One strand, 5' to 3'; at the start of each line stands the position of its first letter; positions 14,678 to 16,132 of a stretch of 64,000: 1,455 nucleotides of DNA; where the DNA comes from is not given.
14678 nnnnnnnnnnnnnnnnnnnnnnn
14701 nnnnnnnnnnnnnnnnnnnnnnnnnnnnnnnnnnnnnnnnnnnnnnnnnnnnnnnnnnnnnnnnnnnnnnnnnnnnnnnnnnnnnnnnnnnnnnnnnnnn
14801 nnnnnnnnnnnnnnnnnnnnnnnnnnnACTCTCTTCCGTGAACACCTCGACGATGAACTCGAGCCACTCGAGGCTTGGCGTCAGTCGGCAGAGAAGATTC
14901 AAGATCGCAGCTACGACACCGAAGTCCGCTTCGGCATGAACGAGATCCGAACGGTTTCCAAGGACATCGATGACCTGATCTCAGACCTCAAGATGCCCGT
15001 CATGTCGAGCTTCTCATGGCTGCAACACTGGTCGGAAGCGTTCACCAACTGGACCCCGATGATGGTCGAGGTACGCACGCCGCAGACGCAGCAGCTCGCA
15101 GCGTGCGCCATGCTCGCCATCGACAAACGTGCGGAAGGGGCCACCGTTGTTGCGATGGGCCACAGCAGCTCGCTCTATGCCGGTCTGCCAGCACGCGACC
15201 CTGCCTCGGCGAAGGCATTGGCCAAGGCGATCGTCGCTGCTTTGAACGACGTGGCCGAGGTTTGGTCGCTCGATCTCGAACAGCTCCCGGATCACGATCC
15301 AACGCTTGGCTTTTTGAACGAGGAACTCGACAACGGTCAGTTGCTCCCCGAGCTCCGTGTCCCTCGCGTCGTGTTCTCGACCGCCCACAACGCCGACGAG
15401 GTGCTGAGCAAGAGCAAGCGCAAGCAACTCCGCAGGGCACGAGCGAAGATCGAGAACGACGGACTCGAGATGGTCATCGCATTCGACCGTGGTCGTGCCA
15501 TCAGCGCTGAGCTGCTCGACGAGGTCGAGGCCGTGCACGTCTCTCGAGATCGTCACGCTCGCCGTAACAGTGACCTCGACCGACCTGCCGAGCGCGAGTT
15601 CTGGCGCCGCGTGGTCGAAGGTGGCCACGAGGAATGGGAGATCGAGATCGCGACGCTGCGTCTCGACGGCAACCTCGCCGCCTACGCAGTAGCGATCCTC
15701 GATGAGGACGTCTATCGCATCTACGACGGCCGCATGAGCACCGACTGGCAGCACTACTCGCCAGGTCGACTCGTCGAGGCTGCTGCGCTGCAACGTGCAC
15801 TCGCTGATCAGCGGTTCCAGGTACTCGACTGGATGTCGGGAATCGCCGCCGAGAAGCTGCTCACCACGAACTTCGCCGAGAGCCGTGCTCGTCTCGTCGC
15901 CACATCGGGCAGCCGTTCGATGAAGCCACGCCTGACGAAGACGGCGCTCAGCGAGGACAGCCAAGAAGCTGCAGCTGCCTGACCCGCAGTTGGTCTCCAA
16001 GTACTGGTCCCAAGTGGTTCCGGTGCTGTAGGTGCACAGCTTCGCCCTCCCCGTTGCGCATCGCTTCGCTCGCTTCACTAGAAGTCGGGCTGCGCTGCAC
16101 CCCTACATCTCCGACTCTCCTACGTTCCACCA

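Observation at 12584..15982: c-di-GMP enzyme (GGDEF+EAL) fused to a CelD/BioF2-like GNAT acyltransferase domain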

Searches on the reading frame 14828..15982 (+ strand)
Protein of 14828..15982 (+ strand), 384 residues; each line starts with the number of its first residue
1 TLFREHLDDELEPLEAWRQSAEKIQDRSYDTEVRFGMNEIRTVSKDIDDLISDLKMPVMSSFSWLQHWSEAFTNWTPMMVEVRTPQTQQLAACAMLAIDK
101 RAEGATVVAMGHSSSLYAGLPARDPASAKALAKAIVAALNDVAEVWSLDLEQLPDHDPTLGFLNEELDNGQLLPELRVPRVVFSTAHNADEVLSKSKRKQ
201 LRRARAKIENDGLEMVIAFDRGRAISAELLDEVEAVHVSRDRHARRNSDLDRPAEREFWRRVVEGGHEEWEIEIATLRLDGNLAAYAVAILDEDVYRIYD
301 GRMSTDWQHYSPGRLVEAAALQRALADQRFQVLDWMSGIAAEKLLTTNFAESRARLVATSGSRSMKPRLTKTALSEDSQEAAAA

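Call 4: search_protein_families(library=ncbifam, proteins=[window:14828-15982:+], max_evalue=1)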
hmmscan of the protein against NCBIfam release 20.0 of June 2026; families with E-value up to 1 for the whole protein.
window:14828-15982:+ (384 aa): 1 family
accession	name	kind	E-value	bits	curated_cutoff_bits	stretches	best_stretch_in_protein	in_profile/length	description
NF047883.1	UAcmpLyAlTFemX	equivalog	0.12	11.6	500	0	233-342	194-298/337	UDP-N-acetylmuramoylpentapeptide-lysine N(6)-alanyltransferase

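Call 5: find_homologous_proteins(query=window:14828-15979:+)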
Query window:14828-15979:+ (384 aa): 38 proteins with E <= 0.001 among 8000 candidates.
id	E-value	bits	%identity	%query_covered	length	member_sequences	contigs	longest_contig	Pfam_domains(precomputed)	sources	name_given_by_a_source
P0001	5.8e-217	738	86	100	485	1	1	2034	PF13480.14,PF00563.26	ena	-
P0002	9.6e-201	685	82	96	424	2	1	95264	PF13480.14,PF00563.26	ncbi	-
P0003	4.2e-173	594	86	81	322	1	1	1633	PF13480.14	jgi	jgi:CelD/BcsL family acetyltransferase involved in cellulose biosynthesis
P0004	1.4e-156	539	67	95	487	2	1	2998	PF13480.14,PF00563.26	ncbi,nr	ncbi:MAG: GNAT family N-acetyltransferase, partial [Acidimicrobiales bacterium]|nr:GNAT family N-ace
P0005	2.7e-154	532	90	71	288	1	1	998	PF13480.14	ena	-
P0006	2.1e-149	516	87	71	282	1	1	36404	PF13480.14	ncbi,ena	-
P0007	3.2e-149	515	83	75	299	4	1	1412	PF13480.14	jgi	jgi:CelD/BcsL family acetyltransferase involved in cellulose biosynthesis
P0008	4.9e-149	514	64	96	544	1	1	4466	PF13480.14,PF00563.26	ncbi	ncbi:MAG: GNAT family N-acetyltransferase, partial [Actinomycetota bacterium]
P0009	1.1e-147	510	64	97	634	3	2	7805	PF13480.14,PF00563.26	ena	-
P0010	2.1e-142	493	66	88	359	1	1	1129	PF13480.14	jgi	jgi:hypothetical protein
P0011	2.1e-139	483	66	87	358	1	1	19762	PF13480.14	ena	-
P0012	6.7e-138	478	61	95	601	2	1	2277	PF13480.14,PF00563.26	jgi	jgi:EAL domain-containing protein (putative c-di-GMP-specific phosphodiesterase class I)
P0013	5.2e-134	465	64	87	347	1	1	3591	PF13480.14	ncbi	-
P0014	1.3e-128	447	62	90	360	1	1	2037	PF13480.14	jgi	jgi:hypothetical protein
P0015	1.1e-120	421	64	79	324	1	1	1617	PF13480.14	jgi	jgi:CelD/BcsL family acetyltransferase involved in cellulose biosynthesis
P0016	6.2e-118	412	60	84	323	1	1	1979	PF13480.14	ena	-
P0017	7.0e-118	412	57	91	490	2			PF13480.14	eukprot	eukprot:TRINITY_DN25022_c0_g1_i1.p1 TRINITY_DN25022_c0_g1~~TRINITY_DN25022_c0_g1_i1.p1 ORF type:comp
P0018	5.1e-115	403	62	80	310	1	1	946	PF13480.14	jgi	jgi:CelD/BcsL family acetyltransferase involved in cellulose biosynthesis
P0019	6.2e-109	383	66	73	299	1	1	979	PF13480.14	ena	-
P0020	1.7e-104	368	67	67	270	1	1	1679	PF13480.14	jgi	jgi:CelD/BcsL family acetyltransferase involved in cellulose biosynthesis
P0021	7.8e-101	356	54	85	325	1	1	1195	PF13480.14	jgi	jgi:CelD/BcsL family acetyltransferase involved in cellulose biosynthesis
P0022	2.3e-99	351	70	62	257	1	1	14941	PF13480.14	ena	-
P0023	9.2e-99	349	67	67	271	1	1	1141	PF13480.14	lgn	-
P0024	3.0e-95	338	62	67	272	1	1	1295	PF13480.14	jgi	jgi:hypothetical protein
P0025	4.5e-95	337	72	57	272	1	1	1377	PF13480.14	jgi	jgi:CelD/BcsL family acetyltransferase involved in cellulose biosynthesis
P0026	3.3e-88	314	61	67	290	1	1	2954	PF13480.14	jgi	jgi:hypothetical protein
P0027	1.2e-86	309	64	61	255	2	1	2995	PF13480.14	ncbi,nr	ncbi:MAG TPA: GNAT family N-acetyltransferase, partial [Ilumatobacteraceae bacterium]|nr:GNAT family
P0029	1.4e-60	223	80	34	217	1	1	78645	PF13480.14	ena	-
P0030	1.5e-58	217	39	85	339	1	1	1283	PF13480.14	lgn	-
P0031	1.3e-57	214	54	52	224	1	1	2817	PF13480.14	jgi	jgi:CelD/BcsL family acetyltransferase involved in cellulose biosynthesis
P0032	3.6e-56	209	36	90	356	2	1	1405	PF13480.14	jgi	-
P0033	7.2e-55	205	69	38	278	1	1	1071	PF13480.14,PF04337.19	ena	-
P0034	3.7e-38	150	36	80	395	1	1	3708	PF13480.14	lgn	-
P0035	7.2e-37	146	36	81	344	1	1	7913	PF13480.14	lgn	-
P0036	9.8e-33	132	73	24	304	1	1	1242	PF01926.30,PF13480.14,PF00350.30,PF02421.25,PF00009.34,PF04548.23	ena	-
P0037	4.0e-31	127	33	83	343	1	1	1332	PF13480.14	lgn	-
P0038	3.1e-28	117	35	62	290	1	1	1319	PF13480.14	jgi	jgi:CelD/BcsL family acetyltransferase involved in cellulose biosynthesis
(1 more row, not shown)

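Call 6: search_solved_structures(query=window:14828-15979:+, max_evalue=10, show_alignments=2)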
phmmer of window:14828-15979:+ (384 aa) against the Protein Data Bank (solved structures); distinct sequences matched with E-value up to 10: 2.
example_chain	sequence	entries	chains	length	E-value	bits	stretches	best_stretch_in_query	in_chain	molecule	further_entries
4hnr_A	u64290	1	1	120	0.18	14.2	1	21-80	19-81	Chemotaxis protein CheY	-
4h60_A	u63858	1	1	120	0.18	14.2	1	21-80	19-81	Chemotaxis protein CheY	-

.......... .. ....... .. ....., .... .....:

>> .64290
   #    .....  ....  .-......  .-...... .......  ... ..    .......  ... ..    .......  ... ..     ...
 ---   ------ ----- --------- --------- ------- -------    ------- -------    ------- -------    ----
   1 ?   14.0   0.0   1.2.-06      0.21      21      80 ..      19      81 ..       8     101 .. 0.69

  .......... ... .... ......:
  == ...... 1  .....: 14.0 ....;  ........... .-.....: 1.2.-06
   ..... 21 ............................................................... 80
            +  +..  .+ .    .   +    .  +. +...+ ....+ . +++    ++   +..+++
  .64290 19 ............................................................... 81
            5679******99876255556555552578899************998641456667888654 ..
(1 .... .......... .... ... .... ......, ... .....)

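Call 7: find_related_loci(query=window:14828-15979:+, collection=genome_contigs, flank=10000)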
Query window:14828-15979:+ (384 aa) in genome_contigs; peptide patterns used: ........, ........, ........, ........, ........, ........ (x = any residue, [..] = any of these).
61 stretches matched a pattern; 8 encode a relative of the query (tblastn E <= 1e-3); 8 distinct loci.
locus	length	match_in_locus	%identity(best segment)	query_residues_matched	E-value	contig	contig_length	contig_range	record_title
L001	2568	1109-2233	91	1-375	0e+0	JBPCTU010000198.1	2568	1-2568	MAG: Acidimicrobiales bacterium isolate MAG_seacave_99 S1Ck127_2666858, whole genome shotgun sequence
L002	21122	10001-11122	86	2-375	0e+0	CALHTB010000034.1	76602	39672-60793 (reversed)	MAG: uncultured Acidimicrobiales bacterium isolate R2_Bin_MAXBIN__008_sub_1 genome assembly, contig: c_000004020241, who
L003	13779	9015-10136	86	2-375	0e+0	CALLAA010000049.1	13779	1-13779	MAG: uncultured Acidimicrobiales bacterium isolate L1_Bin_MAXBIN__035_sub_1 genome assembly, contig: c_000001630878, who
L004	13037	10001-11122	85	2-375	0e+0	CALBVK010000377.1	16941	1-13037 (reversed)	MAG: uncultured Acidimicrobiales bacterium isolate B4_Bin_METABAT__42_1 genome assembly, contig: c_000000235688, whole g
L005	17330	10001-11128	85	2-375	0e+0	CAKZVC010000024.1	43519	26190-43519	MAG: uncultured Acidimicrobiales bacterium isolate L4_Bin_MAXBIN__068_sub_1 genome assembly, contig: c_000001423598, who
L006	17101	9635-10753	81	2-375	0e+0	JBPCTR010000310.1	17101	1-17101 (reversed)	MAG: Acidimicrobiales bacterium isolate MAG_seacave_88 S1Ck127_1436475, whole genome shotgun sequence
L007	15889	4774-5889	74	2-375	2e-177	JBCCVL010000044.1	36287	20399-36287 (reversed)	MAG: Actinomycetota bacterium isolate P01_E01_bin.37 k141_1790577_length_36287_cov_100.3584, whole genome shotgun sequen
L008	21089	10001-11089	75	2-364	8e-179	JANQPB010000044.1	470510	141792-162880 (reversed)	MAG: Acidimicrobiales bacterium isolate IP29b_bin.150 k99_2215554, whole genome shotgun sequence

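Call 18: find_encoding_contigs(protein=P0011, flank=6000, max_places=3)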
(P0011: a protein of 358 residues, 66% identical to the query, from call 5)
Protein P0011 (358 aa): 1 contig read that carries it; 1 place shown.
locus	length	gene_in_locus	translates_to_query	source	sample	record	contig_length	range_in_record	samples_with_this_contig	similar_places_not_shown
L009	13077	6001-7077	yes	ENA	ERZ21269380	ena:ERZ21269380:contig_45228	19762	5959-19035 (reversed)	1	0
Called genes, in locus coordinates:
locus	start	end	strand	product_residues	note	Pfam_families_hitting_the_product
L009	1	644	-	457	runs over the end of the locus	?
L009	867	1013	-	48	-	-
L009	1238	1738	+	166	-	PF04199:Cyclase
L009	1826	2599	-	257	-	-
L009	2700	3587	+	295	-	PF00892:EamA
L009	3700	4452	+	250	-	-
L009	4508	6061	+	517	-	PF00990:GGDEF, PF00563:EAL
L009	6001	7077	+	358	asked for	PF13480:Acetyltransf_6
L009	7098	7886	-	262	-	PF13622:4HBT_3, PF20789:4HBT_3C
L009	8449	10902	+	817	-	PF00133:tRNA-synt_1, PF01406:tRNA-synt_1e (faint), PF09334:tRNA-synt_1g, PF13603:tRNA-synt_1_2, PF00133:tRNA-synt_1, PF09334:tRNA-synt_1g, PF08264:Anticodon_1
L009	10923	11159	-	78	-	PF02410:RsfS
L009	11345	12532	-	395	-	-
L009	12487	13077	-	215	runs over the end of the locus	PF01467:CTP_transf_like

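Call 22: predict_structure(alignment_id=A1)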
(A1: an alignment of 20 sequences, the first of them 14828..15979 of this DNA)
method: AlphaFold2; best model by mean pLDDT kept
length: 384 residues; sequences in the alignment: 20
mean_pLDDT: 87.6   pTM: 0.81
mean pLDDT of the five models: 87.6, 86.4, 86.3, 85.9, 85.6
residues with pLDDT >= 90: 291; 70-90: 39; 50-70: 16; < 50: 38
segments of 3 or more residues with pLDDT < 50: 1-11, 21-26, 364-384
pLDDT, mean of each block of 10 residues (from residue 1): 40 56 60 97 97 94 94 97 95 97 93 86 97 97 94 94 95 94 90 94 98 98 92 96 92 94 77 97 97 95 95 96 95 87 87 95 50 44 45
secondary structure, 60 per line:
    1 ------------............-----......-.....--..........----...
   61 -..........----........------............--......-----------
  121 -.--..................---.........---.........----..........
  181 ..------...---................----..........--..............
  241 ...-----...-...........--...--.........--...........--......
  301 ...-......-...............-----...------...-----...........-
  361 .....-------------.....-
elements in order: H13-24 E30-35 H37-41 H44-53 H62-71 E76-83 E90-101 E104-109 H125-142 E146-154 H158-166 E171-182 H195-210 E215-221 H227-243 H253-263 E271-279 E282-292 E295-303 H305-310 H312-326 E332-334 E349-359 H361-365 H379-383

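Call 23: search_protein_representatives(protein=window:14828-15979:+)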
Query: 384 residues. Proteins with E-value up to 0.001 (for the whole library): 590; up to 1e-10: 352; up to 1e-30: 128. The best 150 are listed.
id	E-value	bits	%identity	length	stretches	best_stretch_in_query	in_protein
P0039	4.4e-140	483.3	62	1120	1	2-366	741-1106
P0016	2.0e-118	412.1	61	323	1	59-374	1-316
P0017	2.2e-118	411.9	57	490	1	16-367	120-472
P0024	9.5e-96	337.5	62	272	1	110-366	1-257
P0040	2.4e-86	306.6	43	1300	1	26-366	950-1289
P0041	1.0e-76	274.9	42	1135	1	30-364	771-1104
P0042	1.2e-75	271.4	43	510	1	25-360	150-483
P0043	1.6e-73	264.4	41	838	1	30-360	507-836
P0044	7.6e-71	255.6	42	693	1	31-374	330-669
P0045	6.7e-69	249.2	39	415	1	19-365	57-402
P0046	2.0e-64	234.4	74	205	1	199-354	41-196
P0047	3.3e-61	223.9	39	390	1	37-364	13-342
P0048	6.9e-61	222.8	45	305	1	81-366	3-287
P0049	2.5e-59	217.7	39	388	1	40-361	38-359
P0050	2.5e-59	217.7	43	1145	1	30-363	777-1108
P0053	1.9e-51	191.8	33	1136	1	2-367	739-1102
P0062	1.3e-45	172.6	32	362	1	36-360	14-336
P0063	1.5e-45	172.4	36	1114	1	47-364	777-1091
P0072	5.9e-43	163.9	34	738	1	36-362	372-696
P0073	1.1e-42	163.0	35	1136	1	18-367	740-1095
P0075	6.1e-42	160.5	34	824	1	47-362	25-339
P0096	3.9e-38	148.0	31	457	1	23-360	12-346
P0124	2.2e-35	139.0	31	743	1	43-350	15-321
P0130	5.6e-35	137.6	29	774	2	56-361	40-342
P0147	1.6e-33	132.9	37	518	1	118-360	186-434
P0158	1.8e-31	126.1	32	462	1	55-345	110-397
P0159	3.3e-31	125.2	31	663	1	32-362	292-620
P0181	3.6e-29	118.5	28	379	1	30-344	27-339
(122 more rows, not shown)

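Call 26: search_protein_families(library=pfam, proteins=[P0039, P0040, P0041, P0043, P0050, P0053, P0063, P0073, P0072], max_evalue=0.00001)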
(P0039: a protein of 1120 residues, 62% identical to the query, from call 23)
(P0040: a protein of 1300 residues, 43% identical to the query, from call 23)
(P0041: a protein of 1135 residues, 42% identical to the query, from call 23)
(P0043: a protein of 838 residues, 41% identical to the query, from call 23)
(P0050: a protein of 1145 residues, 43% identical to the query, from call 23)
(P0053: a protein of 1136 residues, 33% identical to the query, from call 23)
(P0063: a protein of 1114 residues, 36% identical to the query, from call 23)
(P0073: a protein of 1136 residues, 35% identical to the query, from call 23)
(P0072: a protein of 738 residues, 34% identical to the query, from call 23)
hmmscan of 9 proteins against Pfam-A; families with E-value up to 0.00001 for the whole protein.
P0039 (1120 aa): 3 families
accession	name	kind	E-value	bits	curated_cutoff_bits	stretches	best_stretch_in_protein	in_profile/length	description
PF00563.25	EAL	-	3.6e-76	256.1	31.3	1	496-732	2-236/236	EAL domain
PF00990.26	GGDEF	-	4e-47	160.4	23.8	1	320-475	1-160/161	Diguanylate cyclase, GGDEF domain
PF13480.13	Acetyltransf_6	-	2.1e-15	57.6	22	1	934-1083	1-142/143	Acetyltransferase (GNAT) domain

P0040 (1300 aa): 3 families
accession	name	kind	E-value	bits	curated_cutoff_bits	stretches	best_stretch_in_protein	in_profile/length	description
PF00563.25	EAL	-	5.7e-71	239.1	31.3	1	503-739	2-236/236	EAL domain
PF00990.26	GGDEF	-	4.7e-33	114.7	23.8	1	326-482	3-160/161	Diguanylate cyclase, GGDEF domain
PF13480.13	Acetyltransf_6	-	2.5e-09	37.9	22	1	1154-1258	33-134/143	Acetyltransferase (GNAT) domain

P0041 (1135 aa): 3 families
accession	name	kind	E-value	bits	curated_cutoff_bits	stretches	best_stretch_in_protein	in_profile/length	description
PF00563.25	EAL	-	5.9e-72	242.3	31.3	1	493-729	2-235/236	EAL domain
PF00990.26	GGDEF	-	5.3e-44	150.3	23.8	1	320-472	2-160/161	Diguanylate cyclase, GGDEF domain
PF13480.13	Acetyltransf_6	-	1.9e-18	67.4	22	1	935-1081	1-140/143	Acetyltransferase (GNAT) domain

P0043 (838 aa): 3 families
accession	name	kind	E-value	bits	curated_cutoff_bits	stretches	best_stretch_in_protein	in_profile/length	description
PF00563.25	EAL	-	1.1e-34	120.3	31.3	1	168-410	3-236/236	EAL domain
PF00990.26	GGDEF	-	2.4e-18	66.9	23.8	1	4-145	12-159/161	Diguanylate cyclase, GGDEF domain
PF13480.13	Acetyltransf_6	-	1e-07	32.6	22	1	681-812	11-135/143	Acetyltransferase (GNAT) domain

P0050 (1145 aa): 3 families
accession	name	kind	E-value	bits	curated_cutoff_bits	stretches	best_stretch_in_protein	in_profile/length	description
PF00563.25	EAL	-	4.2e-71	239.5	31.3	1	502-735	2-236/236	EAL domain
PF00990.26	GGDEF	-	7.6e-43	146.5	23.8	1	326-480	1-159/161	Diguanylate cyclase, GGDEF domain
PF13480.13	Acetyltransf_6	-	4.7e-18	66.2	22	1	940-1083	1-137/143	Acetyltransferase (GNAT) domain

P0053 (1136 aa): 3 families
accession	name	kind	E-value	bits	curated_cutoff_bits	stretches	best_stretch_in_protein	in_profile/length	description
PF00563.25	EAL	-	8.2e-74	248.4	31.3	1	493-729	3-236/236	EAL domain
PF00990.26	GGDEF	-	3.1e-44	151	23.8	1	318-471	1-160/161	Diguanylate cyclase, GGDEF domain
PF13480.13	Acetyltransf_6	-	9.7e-16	58.6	22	1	932-1076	2-139/143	Acetyltransferase (GNAT) domain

P0063 (1114 aa): 3 families
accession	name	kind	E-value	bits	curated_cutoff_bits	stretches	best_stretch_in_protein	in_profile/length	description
PF00563.25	EAL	-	2.9e-74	249.8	31.3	1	498-735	2-236/236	EAL domain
PF00990.26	GGDEF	-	5.3e-46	156.8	23.8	1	321-477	1-160/161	Diguanylate cyclase, GGDEF domain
PF13480.13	Acetyltransf_6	-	6.6e-12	46.2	22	1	924-1062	1-132/143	Acetyltransferase (GNAT) domain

P0073 (1136 aa): 3 families
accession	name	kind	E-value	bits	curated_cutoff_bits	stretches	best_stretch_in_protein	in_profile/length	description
PF00563.25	EAL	-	5.7e-77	258.7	31.3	1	489-726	2-236/236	EAL domain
PF00990.26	GGDEF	-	5.5e-39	134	23.8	1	315-465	2-156/161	Diguanylate cyclase, GGDEF domain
PF13480.13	Acetyltransf_6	-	4.8e-14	53.1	22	1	931-1062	1-133/143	Acetyltransferase (GNAT) domain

P0072 (738 aa): 1 family
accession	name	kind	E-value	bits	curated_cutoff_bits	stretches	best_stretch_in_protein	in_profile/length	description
PF13480.13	Acetyltransf_6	-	3.5e-23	82.8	22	1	529-677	1-142/143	Acetyltransferase (GNAT) domain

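Call 27: fold_search(model_id=the predicted structure, library=pdb)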
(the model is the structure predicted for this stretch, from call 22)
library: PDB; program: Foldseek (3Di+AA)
matches with E <= 10: 636; with E <= 0.001: 107
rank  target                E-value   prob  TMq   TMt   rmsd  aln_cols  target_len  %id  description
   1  1xf8                  4.6e-13  1.00  0.57  0.63   5.4       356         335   15  Crystal Structure of Weissella viridescens FemX (Y254F) Mutant (released 2005-05-31)
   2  7z6a_A                5.2e-13  1.00  0.56  0.63   5.2       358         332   13  CRYSTAL STRUCTURE OF WEISSELLA VIRIDESCENS FEMXVV NON-RIBOSOMAL AMINO ACID TRANSFERASE IN COMPLEX WITH A PEPTIDYL-XNA  (released 2022-10-26)
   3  7z5y_A                7.5e-13  1.00  0.58  0.65   4.9       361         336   15  CRYSTAL STRUCTURE OF WEISSELLA VIRIDESCENS FEMXVV NON-RIBOSOMAL AMINO ACID TRANSFERASE IN COMPLEX WITH A PEPTIDYL-XNA  (released 2022-10-26)
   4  4ii9_A                7.5e-13  1.00  0.55  0.61   5.8       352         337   14  Crystal structure of Weissella viridescens FemXVv non-ribosomal amino acid transferase in complex with a peptidyl-RNA  (released 2013-07-03)
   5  1xe4                  1.1e-12  1.00  0.55  0.62   5.4       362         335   14  Crystal Structure of Weissella viridescens FemX (K36M) Mutant (released 2005-05-31)
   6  1ne9                  5.1e-12  1.00  0.55  0.62   5.4       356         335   14  Crystal Structure of Weissella viridescens FemX at 1.7 Ang Resolution (released 2004-02-10)
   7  5vrv_B                1.7e-10  1.00  0.49  0.58   5.8       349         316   12  2.05 Angstrom Resolution Crystal Structure of C-terminal Domain (DUF2156) of Putative Lysylphosphatidylglycerol Synthe (released 2017-05-24)
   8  5vrv_F                5.9e-10  1.00  0.50  0.58   5.8       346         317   12  2.05 Angstrom Resolution Crystal Structure of C-terminal Domain (DUF2156) of Putative Lysylphosphatidylglycerol Synthe (released 2017-05-24)
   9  5vrv_E                6.3e-10  1.00  0.50  0.59   5.9       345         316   12  2.05 Angstrom Resolution Crystal Structure of C-terminal Domain (DUF2156) of Putative Lysylphosphatidylglycerol Synthe (released 2017-05-24)
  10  5vrv_A                6.7e-10  1.00  0.49  0.57   5.7       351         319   12  2.05 Angstrom Resolution Crystal Structure of C-terminal Domain (DUF2156) of Putative Lysylphosphatidylglycerol Synthe (released 2017-05-24)
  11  6lv0_A                8.5e-10  1.00  0.47  0.55   6.1       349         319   11  Crystal structure of the soluble domain of the multiple peptide resistance factor (MprF) from Rhizobium tropici (released 2021-02-03)
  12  5vrv_D                1.3e-09  1.00  0.49  0.57   5.7       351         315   12  2.05 Angstrom Resolution Crystal Structure of C-terminal Domain (DUF2156) of Putative Lysylphosphatidylglycerol Synthe (released 2017-05-24)
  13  7duw_A                1.3e-09  1.00  0.50  0.26   9.1       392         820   10  Cryo-EM structure of the multiple peptide resistance factor (MprF) loaded with two lysyl-phosphatidylglycerol molecule (released 2021-04-21)
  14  5vrv_C                1.5e-09  1.00  0.49  0.58   5.7       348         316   12  2.05 Angstrom Resolution Crystal Structure of C-terminal Domain (DUF2156) of Putative Lysylphosphatidylglycerol Synthe (released 2017-05-24)
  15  9goe_A                2.0e-09  1.00  0.48  0.26   8.3       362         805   14  Cryo-EM structure of the multiple peptide resistance factor (MprF) from Pseudomonas aeruginosa bound to a synthetic na (released 2025-03-12)
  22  4v34                  1.0e-08  1.00  0.46  0.53   7.2       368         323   12  The Structure of A-PGS from Pseudomonas aeruginosa (SeMet derivative) (released 2015-08-19)
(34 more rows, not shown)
